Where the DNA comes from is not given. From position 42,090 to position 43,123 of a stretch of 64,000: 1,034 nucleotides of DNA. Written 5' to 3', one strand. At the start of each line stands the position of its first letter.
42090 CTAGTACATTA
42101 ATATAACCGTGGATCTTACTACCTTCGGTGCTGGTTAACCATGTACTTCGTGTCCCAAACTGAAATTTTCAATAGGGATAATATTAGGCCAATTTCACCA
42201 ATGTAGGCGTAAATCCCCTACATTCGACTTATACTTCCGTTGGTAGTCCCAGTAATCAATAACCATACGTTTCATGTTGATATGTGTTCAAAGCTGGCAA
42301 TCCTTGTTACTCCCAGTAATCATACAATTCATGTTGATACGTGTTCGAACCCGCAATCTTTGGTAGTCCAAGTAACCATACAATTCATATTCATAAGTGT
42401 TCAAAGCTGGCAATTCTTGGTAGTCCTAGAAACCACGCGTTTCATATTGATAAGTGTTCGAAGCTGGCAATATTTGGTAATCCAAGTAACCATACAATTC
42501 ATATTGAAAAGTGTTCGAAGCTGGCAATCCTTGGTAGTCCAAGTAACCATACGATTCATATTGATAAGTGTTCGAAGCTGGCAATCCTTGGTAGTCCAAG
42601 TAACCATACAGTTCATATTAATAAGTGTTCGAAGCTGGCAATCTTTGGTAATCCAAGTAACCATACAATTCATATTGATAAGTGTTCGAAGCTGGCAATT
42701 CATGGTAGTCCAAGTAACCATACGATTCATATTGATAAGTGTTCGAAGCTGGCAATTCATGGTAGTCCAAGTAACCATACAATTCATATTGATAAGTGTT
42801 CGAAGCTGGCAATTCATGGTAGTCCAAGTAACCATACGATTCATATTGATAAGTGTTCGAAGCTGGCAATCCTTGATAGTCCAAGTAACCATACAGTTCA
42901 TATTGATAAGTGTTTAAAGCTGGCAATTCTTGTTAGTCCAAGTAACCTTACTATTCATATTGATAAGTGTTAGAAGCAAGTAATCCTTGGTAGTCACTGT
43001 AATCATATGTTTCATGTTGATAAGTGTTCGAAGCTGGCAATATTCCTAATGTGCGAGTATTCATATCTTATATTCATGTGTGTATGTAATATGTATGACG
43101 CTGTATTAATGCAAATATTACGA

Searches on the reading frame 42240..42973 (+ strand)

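Call 66: search_protein_families(library=pfam, proteins=[window:42240-42917:+, window:42341-42973:+], max_evalue=0.1)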
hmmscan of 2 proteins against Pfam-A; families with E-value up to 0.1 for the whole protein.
window:42240-42917:+ (225 aa): 0 families

window:42341-42973:+ (210 aa): 11 families
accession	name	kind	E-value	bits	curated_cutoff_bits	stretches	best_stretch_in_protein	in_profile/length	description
PF08603.16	CAP_C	-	3.3e-13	50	23.8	3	50-138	31-121/157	Adenylate cyclase associated (CAP) C terminal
PF07986.17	TBCC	-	4e-11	43.2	24.8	6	34-101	4-69/120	Tubulin binding cofactor C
PF11259.13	DUF3060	-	1.5e-07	31.4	23.1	0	108-142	6-39/58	Protein of unknown function (DUF3060)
PF12743.12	ESR1_C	-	5.4e-05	23.3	22.3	0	115-128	14-27/44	Oestrogen-type nuclear receptor final C-terminal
PF05896.17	NQRA_N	-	0.00019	22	25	0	129-161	1-33/94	NqrA N-terminal barrel-sandwich hybrid domain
PF15034.11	KRTAP7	-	0.0015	19.9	27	0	80-104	33-58/84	KRTAP type 7 family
PF24935.1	Ig_NUP210_6th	-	0.0019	18.6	27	0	99-129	20-50/86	NUP210-like, Ig-like domain 6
PF20753.2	DUF6558_C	-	0.0028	18.3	24.4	0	142-193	14-63/119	Phage tail C-terminal domain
PF19114.6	EsV_1_7_cys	-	0.0038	17.5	25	0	38-50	5-17/35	EsV-1-7 cysteine-rich motif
PF14289.11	DUF4369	-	0.016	16.2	25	0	94-126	55-88/91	Domain of unknown function (DUF4369)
PF01174.25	SNO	-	0.033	14.5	27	0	42-63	2-23/188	SNO glutamine amidotransferase family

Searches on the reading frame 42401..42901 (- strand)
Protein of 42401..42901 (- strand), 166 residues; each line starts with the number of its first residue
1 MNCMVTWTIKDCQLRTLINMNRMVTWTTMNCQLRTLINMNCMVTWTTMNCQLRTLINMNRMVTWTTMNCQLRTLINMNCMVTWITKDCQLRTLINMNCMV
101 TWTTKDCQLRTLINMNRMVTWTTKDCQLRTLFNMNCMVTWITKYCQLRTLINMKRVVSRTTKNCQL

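Call 66: search_protein_families(library=pfam, proteins=[window:42401-42901:-], max_evalue=0.1)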
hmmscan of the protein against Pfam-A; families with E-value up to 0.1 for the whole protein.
window:42401-42901:- (166 aa): 2 families
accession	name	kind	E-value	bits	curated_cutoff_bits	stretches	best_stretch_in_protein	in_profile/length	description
PF10397.14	ADSL_C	-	0.00032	21.4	32.7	0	91-135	23-66/79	Adenylosuccinate lyase C-terminus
PF14353.12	CpXC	-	0.0065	16.9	25.4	0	88-145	6-62/121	CpXC protein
